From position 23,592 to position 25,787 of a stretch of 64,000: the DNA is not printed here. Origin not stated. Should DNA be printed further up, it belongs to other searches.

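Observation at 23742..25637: Unusual fusion of DAHP synthase (with ferredoxin-like regulatory domain) to prephenate dehydratase + ACT, without chorismate mutase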

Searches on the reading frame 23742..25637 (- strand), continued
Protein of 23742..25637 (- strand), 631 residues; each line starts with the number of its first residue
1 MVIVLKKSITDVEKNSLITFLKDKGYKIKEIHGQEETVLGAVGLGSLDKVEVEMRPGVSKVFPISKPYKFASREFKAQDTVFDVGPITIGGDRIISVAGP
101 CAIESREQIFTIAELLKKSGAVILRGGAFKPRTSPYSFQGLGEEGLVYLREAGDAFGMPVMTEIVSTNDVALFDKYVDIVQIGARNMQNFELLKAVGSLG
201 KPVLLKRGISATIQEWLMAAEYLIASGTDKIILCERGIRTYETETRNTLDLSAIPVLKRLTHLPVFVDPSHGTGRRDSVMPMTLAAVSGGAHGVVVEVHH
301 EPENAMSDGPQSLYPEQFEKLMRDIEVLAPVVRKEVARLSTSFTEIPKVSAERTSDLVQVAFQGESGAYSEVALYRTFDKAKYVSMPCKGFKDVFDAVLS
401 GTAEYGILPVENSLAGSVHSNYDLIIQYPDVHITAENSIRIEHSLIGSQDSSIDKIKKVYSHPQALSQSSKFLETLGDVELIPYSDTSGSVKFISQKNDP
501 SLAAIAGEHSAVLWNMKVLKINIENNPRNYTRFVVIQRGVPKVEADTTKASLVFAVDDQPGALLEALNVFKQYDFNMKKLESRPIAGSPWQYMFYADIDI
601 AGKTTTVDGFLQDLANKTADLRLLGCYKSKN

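Call 18: find_related_loci(query=A1, collection=genome_contigs, flank=10000)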
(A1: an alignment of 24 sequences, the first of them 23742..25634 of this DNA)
Query A1 (630 aa) in genome_contigs; peptide patterns used: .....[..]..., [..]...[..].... (x = any residue, [..] = any of these).
600 stretches matched a pattern (row limit reached: there are more); 599 encode a relative of the query (tblastn E <= 1e-3); the best 80 are kept; 80 distinct loci.
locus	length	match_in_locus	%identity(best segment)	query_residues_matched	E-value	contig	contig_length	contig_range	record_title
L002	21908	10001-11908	55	1-628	0e+0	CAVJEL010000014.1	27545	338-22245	Ruminococcus intestinalis isolate H07682-L1_cleanbin_000046 genome assembly, contig: Spades_H07682-L1_contig_1294, whole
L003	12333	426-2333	53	1-628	0e+0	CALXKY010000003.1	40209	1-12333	MAG: uncultured Spirochaetaceae bacterium isolate BRZ_FG__bin46 genome assembly, contig: BRZ_FG__NODE_1757_length_40209_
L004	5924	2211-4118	54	1-628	0e+0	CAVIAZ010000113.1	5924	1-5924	bacterium isolate H07677-L1_cleanbin_000026 genome assembly, contig: Spades_H07677-L1_contig_8667, whole genome shotgun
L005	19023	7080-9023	50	1-629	0e+0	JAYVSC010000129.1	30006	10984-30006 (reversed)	MAG: Spirochaetales bacterium isolate GL73_UP_concoct_77 GL73_UP_concoct_77_128, whole genome shotgun sequence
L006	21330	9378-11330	51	1-626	0e+0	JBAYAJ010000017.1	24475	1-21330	MAG: Treponema sp. isolate SO_2016_CLC_T1_67 scaffold01112_PH3_Jul14_2016, whole genome shotgun sequence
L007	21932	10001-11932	48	1-626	0e+0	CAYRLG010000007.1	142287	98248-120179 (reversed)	MAG TPA_asm: uncultured Desulfobacterales bacterium isolate binchicken_co168_123 genome assembly, contig: NODE_110_lengt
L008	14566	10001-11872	49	1-626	0e+0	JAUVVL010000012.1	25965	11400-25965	MAG: Desulfobacteraceae bacterium isolate CSMAG_1163 CSMAG_1163_k127_7705069_length_25965_cov_103.3314, whole genome sho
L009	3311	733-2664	50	1-628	0e+0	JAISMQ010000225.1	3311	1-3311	MAG: Treponema sp. isolate Im510_bin46 k119_1522311, whole genome shotgun sequence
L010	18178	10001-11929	52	1-626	0e+0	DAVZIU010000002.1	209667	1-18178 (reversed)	MAG TPA_asm: Treponema berlinense isolate gSpreadC_ID_74 NODE_9_length_209667_cov_12.156737, whole genome shotgun sequen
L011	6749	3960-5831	47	1-626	0e+0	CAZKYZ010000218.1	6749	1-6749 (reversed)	MAG TPA_asm: uncultured Desulfobacterales bacterium isolate binchicken_co86_18 genome assembly, contig: NODE_5550_length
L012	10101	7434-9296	45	1-628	5e-180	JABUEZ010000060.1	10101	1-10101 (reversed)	MAG: Candidatus Profundicultor aquiphilus isolate Ch31 NODE_5093_length_10101_cov_3.1538_ID_8696769, whole genome shotgu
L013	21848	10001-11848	46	1-626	6e-179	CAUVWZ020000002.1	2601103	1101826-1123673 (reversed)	MAG: Terriglobia bacterium isolate 02aa0e04-dc5f-4f23-8dbf-c6fe603d8365 genome assembly, contig: contig_2, whole genome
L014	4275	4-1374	45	59-536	8e-137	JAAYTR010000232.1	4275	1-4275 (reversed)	MAG: Clostridiaceae bacterium isolate AS24abBPME_63 57308_AS24, whole genome shotgun sequence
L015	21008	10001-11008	54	1-335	6e-117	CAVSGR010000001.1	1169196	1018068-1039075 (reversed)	MAG: uncultured Ignavibacteria bacterium isolate MFD05684.bin.1.87 genome assembly, contig: contig_11213, whole genome s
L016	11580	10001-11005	53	1-335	3e-116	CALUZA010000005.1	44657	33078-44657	MAG: Candidatus Gastranaerophilales bacterium isolate E02__bin289 genome assembly, contig: E02__k127_3159079, whole geno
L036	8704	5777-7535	53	1-596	3e-128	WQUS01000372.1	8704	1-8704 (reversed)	MAG: Bacillota bacterium isolate Cu122P5bin5 JGI20166J26741_12120584, whole genome shotgun sequence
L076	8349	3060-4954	50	1-628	4e-107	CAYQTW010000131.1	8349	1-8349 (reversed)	MAG TPA_asm: uncultured Anaerolineales bacterium isolate binchicken_co355_303 genome assembly, contig: NODE_6773_length_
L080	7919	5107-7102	52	1-627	4e-107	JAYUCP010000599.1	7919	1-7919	MAG: Acidobacteriota bacterium isolate GFS_6987 GFS_6987_598, whole genome shotgun sequence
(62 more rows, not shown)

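Call 24: search_solved_structures(query=window:23742-25637:-, max_evalue=1e-10, show_alignments=0)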
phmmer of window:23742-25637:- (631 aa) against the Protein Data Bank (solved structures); distinct sequences matched with E-value up to 1e-10: 56.
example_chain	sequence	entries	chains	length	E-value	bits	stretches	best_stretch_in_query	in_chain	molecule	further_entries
1rzm_A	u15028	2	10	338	1.4e-104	354.2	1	1-331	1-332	Phospho-2-dehydro-3-deoxyheptonate aldolase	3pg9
1vr6_A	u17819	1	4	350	1.6e-104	354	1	1-331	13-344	Phospho-2-dehydro-3-deoxyheptonate aldolase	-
4grs_A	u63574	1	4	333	5.6e-102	345.6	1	1-328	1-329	Phospho-2-dehydro-3-deoxyheptonate aldolase, 2-dehydro-3-deoxyphosphoheptonate aldolase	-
3pg8_A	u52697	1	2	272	9.8e-97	328.3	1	69-331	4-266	Phospho-2-dehydro-3-deoxyheptonate aldolase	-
4c1k_A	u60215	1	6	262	1.8e-88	301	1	72-328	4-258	2-DEHYDRO-3-DEOXYPHOSPHOHEPTONATE ALDOLASE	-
1zco_A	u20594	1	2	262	2.2e-88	300.7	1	74-328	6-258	2-dehydro-3-deoxyphosphoheptonate aldolase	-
4c1l_A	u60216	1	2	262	1.2e-87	298.3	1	72-328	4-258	2-dehydro-3-deoxyphosphoheptonate aldolase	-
5j6f_A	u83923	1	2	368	3.8e-87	296.6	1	71-327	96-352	3-deoxy-D-arabino-heptulosonate 7-phosphate synthase, chorismate mutase-isozyme 3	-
3nvt_A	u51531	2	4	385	3.8e-86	293.3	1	70-323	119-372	3-deoxy-D-arabino-heptulosonate 7-phosphate synthase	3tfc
1vs1_A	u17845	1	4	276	1.8e-83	284.4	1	66-325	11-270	3-deoxy-7-phosphoheptulonate synthase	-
2qmx_A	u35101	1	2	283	3e-48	168.2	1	360-628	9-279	Prephenate dehydratase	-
6vh5_A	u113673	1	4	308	1.3e-36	129.7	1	359-629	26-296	Prephenate dehydratase:Amino acid-binding ACT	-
7alz_A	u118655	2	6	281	5e-29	104.7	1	360-628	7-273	Prephenate dehydratase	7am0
4lub_A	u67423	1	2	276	2.2e-28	102.5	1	356-627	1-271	Putative prephenate dehydratase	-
2qmw_A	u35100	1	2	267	7.9e-25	90.8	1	356-611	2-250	Prephenate dehydratase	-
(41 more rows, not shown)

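Call 36: search_protein_representatives(protein=window:23742-25637:-)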
Query: 631 residues. Proteins with E-value up to 0.001 (for the whole library): 23960; up to 1e-10: 13910; up to 1e-30: 3787. The best 150 are listed.
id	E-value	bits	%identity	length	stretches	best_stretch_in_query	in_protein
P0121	3.6e-200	683.1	52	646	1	1-628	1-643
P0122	2.6e-190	650.5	50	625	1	1-627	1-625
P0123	1.9e-187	641.1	49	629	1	1-628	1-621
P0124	1.0e-184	632.0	48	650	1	1-630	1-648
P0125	5.5e-173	593.3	47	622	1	1-628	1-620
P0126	7.9e-173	592.8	46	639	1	1-628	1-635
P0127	1.8e-162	558.6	53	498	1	1-484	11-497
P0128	1.0e-146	506.6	51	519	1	136-628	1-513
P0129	1.7e-144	499.2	47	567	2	71-326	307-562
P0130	9.8e-144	496.7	51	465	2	97-328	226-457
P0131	2.1e-143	495.7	46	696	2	65-323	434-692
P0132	8.2e-143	493.7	59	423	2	88-323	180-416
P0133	6.7e-139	480.8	54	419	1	218-629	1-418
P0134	4.8e-137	474.6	45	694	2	65-323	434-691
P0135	1.8e-136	472.7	46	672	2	64-325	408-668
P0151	4.2e-111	389.0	54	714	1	19-345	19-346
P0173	4.2e-99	349.4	39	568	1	87-628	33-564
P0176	1.2e-98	347.8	52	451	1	1-328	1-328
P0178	5.3e-98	345.7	39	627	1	43-627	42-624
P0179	7.7e-98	345.2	50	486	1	1-329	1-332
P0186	5.6e-95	335.7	45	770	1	2-338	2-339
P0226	1.5e-87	311.2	37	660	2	358-629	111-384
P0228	2.5e-87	310.5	54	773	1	81-353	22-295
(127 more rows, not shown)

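Call 37: search_protein_families(library=pfam, proteins=[P0121, P0123, P0125, P0126, P0173, P0178, P0129, P0131, P0226, P0151], max_evalue=0.001)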
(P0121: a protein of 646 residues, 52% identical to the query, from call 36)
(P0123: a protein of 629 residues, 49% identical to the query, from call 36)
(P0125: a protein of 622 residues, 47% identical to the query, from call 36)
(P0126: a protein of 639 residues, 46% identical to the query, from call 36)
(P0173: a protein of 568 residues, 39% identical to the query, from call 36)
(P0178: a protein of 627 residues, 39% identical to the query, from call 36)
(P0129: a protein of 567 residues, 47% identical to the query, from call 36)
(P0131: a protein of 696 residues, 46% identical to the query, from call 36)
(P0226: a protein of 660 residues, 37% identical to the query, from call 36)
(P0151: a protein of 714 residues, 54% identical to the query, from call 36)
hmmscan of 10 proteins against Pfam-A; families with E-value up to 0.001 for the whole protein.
P0121 (646 aa): 5 families
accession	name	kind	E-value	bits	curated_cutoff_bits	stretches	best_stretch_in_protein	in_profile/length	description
PF00793.26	DAHP_synth_1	-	1.7e-78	263.7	25.5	1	90-327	8-260/270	DAHP synthetase I family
PF00800.23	PDT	-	9.4e-59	198.7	25.2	1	369-546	2-179/181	Prephenate dehydratase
PF03102.20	NeuB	-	2.1e-12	47.5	22.1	1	145-341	52-239/241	NeuB family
PF18152.6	DAHP_snth_FXD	-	1.8e-11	44.1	27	1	1-66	1-67/67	DAHP synthase ferredoxin-like domain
PF01842.31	ACT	-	0.00084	19.5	27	0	563-610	2-48/66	ACT domain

P0123 (629 aa): 4 families
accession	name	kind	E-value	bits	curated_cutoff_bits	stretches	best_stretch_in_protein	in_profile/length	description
PF00793.26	DAHP_synth_1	-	7.3e-81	271.5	25.5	1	90-324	14-260/270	DAHP synthetase I family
PF00800.23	PDT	-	5.8e-62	209.2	25.2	1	355-532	1-178/181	Prephenate dehydratase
PF03102.20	NeuB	-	4.6e-08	33.3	22.1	1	141-334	53-238/241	NeuB family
PF01842.31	ACT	-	6.2e-05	23.1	27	1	551-592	9-49/66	ACT domain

P0125 (622 aa): 5 families
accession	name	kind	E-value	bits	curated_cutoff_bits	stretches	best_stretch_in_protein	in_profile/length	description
PF00793.26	DAHP_synth_1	-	2.9e-84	282.6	25.5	1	84-326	6-261/270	DAHP synthetase I family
PF00800.23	PDT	-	1.6e-55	188.2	25.2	1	356-532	1-179/181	Prephenate dehydratase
PF18152.6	DAHP_snth_FXD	-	1.2e-09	38.3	27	1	1-64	1-65/67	DAHP synthase ferredoxin-like domain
PF03102.20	NeuB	-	1.1e-08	35.2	22.1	1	141-335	53-238/241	NeuB family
PF01842.31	ACT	-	7.1e-08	32.5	27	1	551-606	10-64/66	ACT domain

P0126 (639 aa): 4 families
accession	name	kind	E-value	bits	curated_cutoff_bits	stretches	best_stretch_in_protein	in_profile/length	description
PF00800.23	PDT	-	5.2e-49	166.9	25.2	1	362-545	1-178/181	Prephenate dehydratase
PF00793.26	DAHP_synth_1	-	5.1e-48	163.7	25.5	1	86-321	9-257/270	DAHP synthetase I family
PF18152.6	DAHP_snth_FXD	-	1.2e-13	51.1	27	1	1-66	1-67/67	DAHP synthase ferredoxin-like domain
PF03102.20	NeuB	-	4.9e-05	23.3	22.1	1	141-328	53-232/241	NeuB family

P0173 (568 aa): 3 families
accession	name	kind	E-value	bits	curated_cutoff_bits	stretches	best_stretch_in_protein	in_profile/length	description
PF00800.23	PDT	-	2.1e-59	200.8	25.2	1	285-462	2-178/181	Prephenate dehydratase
PF00793.26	DAHP_synth_1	-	1.1e-18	67.6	25.5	1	31-250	9-251/270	DAHP synthetase I family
PF01842.31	ACT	-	2.1e-06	27.8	27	1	482-541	5-63/66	ACT domain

P0178 (627 aa): 3 families
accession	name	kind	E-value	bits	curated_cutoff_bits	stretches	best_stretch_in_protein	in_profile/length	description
PF00800.23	PDT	-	2.4e-63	213.6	25.2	1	357-537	1-180/181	Prephenate dehydratase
PF00793.26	DAHP_synth_1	-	1.2e-08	34.7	25.5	1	137-289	80-239/270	DAHP synthetase I family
PF01842.31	ACT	-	1.1e-05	25.6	27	1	551-611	5-64/66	ACT domain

P0129 (567 aa): 4 families
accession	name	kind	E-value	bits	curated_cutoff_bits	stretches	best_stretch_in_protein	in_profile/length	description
PF00793.26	DAHP_synth_1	-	9e-79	264.6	25.5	1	326-563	13-263/270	DAHP synthetase I family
PF00800.23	PDT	-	2e-58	197.7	25.2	1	9-187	1-179/181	Prephenate dehydratase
PF03102.20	NeuB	-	2.7e-09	37.3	22.1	1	376-564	52-232/241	NeuB family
PF01842.31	ACT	-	2.1e-07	31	27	1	205-266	5-65/66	ACT domain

P0131 (696 aa): 5 families
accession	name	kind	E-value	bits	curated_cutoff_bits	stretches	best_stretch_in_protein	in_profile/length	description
PF00793.26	DAHP_synth_1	-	2.6e-78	263.1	25.5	1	451-689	4-256/270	DAHP synthetase I family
PF00800.23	PDT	-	1.3e-56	191.7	25.2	1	116-295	1-179/181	Prephenate dehydratase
PF01817.26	CM_2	-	1.1e-18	67.7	27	1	18-97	1-80/80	Chorismate mutase type II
PF03102.20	NeuB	-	6.8e-07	29.4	22.1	1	510-663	53-203/241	NeuB family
PF01842.31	ACT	-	2.3e-06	27.7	27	1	315-372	9-65/66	ACT domain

P0226 (660 aa): 3 families
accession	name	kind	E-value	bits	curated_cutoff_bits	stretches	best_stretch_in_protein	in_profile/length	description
PF00800.23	PDT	-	1.5e-59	201.3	25.2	1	113-293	1-179/181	Prephenate dehydratase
PF00793.26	DAHP_synth_1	-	1.4e-28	100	25.5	1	423-647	10-251/270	DAHP synthetase I family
PF01817.26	CM_2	-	1.1e-17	64.5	27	1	14-93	1-80/80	Chorismate mutase type II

P0151 (714 aa): 8 families
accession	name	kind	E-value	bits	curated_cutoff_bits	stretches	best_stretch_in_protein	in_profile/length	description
PF00793.26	DAHP_synth_1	-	7.9e-82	274.6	25.5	1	86-322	8-257/270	DAHP synthetase I family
PF02153.23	PDH_N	-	1.1e-27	96.9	26.5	1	368-519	1-150/154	Prephenate dehydrogenase, nucleotide-binding domain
PF20463.3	PDH_C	-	1.5e-16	61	22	1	525-614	1-92/102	Prephenate dehydrogenase, dimerization domain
PF18152.6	DAHP_snth_FXD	-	2.5e-16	59.7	27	1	1-66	1-66/67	DAHP synthase ferredoxin-like domain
PF03102.20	NeuB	-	4.2e-12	46.5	22.1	1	142-332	53-235/241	NeuB family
PF03807.23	F420_oxidored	-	1.7e-05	25.7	21.6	1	357-447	3-91/94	NADP oxidoreductase coenzyme F420-dependent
PF22629.2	ACT_AHAS_ss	-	0.0002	21.9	27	1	647-688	4-45/67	AHAS small subunit-like ACT domain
PF07991.19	KARI_N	-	0.00041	20.4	20.6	1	354-442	5-89/165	Acetohydroxy acid isomeroreductase, NADPH-binding domain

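Call 38: list_cluster_members(proteins=[P0121, P0123, P0125, P0126, P0178, P0129, P0131, P0226])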
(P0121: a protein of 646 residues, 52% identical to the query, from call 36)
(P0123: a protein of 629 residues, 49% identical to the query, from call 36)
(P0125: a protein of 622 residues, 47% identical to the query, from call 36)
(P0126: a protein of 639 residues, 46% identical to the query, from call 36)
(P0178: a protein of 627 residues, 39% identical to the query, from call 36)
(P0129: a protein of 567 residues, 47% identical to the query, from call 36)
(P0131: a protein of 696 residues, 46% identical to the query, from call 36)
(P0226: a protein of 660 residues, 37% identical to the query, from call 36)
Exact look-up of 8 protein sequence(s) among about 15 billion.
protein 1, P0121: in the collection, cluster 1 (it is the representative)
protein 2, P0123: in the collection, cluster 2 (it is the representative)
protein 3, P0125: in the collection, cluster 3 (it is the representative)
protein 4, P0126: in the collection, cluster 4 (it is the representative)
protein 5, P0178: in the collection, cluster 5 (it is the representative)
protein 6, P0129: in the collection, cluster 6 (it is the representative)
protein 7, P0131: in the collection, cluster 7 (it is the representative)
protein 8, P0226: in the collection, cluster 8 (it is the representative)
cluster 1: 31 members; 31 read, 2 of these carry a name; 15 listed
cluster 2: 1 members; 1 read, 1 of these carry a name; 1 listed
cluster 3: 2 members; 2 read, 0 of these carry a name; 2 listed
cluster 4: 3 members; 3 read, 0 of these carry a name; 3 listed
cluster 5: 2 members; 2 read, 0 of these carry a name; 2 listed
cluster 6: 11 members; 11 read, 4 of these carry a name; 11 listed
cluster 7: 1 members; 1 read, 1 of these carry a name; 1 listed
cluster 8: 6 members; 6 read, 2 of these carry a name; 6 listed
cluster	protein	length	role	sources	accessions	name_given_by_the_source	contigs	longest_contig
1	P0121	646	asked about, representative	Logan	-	-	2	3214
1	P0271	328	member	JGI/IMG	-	prephenate dehydratase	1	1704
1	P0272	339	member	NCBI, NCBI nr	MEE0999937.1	MAG: prephenate dehydratase, partial [Treponemataceae bacterium] | prephenate dehydratase [Treponemataceae bacterium]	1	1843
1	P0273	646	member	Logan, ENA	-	-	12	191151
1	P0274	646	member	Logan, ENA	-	-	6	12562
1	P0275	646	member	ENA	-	-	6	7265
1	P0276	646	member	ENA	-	-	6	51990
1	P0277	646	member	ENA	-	-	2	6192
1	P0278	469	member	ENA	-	-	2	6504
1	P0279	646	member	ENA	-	-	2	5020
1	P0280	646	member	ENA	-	-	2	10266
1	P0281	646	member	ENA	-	-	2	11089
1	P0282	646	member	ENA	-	-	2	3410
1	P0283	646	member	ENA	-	-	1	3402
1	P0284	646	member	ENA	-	-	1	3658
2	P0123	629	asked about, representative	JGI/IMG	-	3-deoxy-7-phosphoheptulonate synthase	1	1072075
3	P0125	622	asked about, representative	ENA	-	-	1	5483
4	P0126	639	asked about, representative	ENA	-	-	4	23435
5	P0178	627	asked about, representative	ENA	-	-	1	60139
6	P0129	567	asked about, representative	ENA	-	-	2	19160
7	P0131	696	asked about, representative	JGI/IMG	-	chorismate mutase/prephenate dehydratase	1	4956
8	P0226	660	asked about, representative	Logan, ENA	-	-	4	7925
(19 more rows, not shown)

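Call 57: search_protein_families(library=pfam, proteins=[L002:11920-12447:+, L005:9032-9523:+, L036:6807-7955:+, L036:5525-6787:+, L013:11924-12670:+, L012:6803-7360:+], max_evalue=0.001)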
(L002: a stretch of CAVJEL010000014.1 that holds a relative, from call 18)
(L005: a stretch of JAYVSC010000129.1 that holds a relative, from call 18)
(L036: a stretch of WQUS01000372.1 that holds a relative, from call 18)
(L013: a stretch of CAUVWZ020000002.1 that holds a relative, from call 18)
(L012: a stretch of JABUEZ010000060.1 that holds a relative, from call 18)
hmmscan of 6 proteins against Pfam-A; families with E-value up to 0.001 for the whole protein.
L002:11920-12447:+ (175 aa): 1 family
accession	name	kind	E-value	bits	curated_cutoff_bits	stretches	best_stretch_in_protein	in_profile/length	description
PF14385.11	DUF4416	-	1.9e-55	187.7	27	1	9-166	3-162/162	Domain of unknown function (DUF4416)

L005:9032-9523:+ (163 aa): 5 families
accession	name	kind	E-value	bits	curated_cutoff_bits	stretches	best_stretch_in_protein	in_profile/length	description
PF10369.15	ALS_ss_C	-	5.7e-30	103.6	23.2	1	85-158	1-74/74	Small subunit of acetolactate synthase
PF22629.2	ACT_AHAS_ss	-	1.1e-26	93.3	27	1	6-72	1-66/67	AHAS small subunit-like ACT domain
PF13710.12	ACT_5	-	8.1e-17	61.2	27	1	13-74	2-62/62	ACT domain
PF01842.31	ACT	-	1.1e-15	57.5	27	1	4-69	1-65/66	ACT domain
PF07848.18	PaaX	-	0.00011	22.8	24.8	1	123-161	14-53/70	PaaX-like protein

L036:6807-7955:+ (382 aa): 3 families
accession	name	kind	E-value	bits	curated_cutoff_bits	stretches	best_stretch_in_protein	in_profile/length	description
PF00800.23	PDT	-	1.1e-55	188.6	25.2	1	5-186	2-180/181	Prephenate dehydratase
PF01817.26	CM_2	-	1.8e-17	63.7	27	1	299-377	1-80/80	Chorismate mutase type II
PF01842.31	ACT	-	4e-09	36.5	27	1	202-261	7-65/66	ACT domain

L036:5525-6787:+ (420 aa): 3 families
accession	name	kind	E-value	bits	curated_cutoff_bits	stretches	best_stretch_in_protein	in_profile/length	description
PF00793.26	DAHP_synth_1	-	1.9e-81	273.4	25.5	1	167-409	5-261/270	DAHP synthetase I family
PF18152.6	DAHP_snth_FXD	-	5.2e-19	68.3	27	1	84-150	1-67/67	DAHP synthase ferredoxin-like domain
PF03102.20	NeuB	-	1.3e-11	44.9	22.1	1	218-419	46-239/241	NeuB family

L013:11924-12670:+ (248 aa): 2 families
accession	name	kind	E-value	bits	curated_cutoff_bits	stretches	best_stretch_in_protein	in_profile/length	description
PF12850.12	Metallophos_2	-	9.9e-16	58.6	27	1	1-211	1-152/154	Calcineurin-like phosphoesterase superfamily domain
PF00149.33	Metallophos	-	3.4e-14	54.1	21.5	1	1-135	1-129/191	Calcineurin-like phosphoesterase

L012:6803-7360:+ (185 aa): 2 families
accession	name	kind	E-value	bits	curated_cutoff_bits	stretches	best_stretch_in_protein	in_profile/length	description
PF03358.20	FMN_red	-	1e-16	61.3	24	1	1-108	1-109/152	NADPH-dependent FMN reductase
PF02525.22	Flavodoxin_2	-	1.2e-08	35.3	27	1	1-107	1-112/198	Flavodoxin-like fold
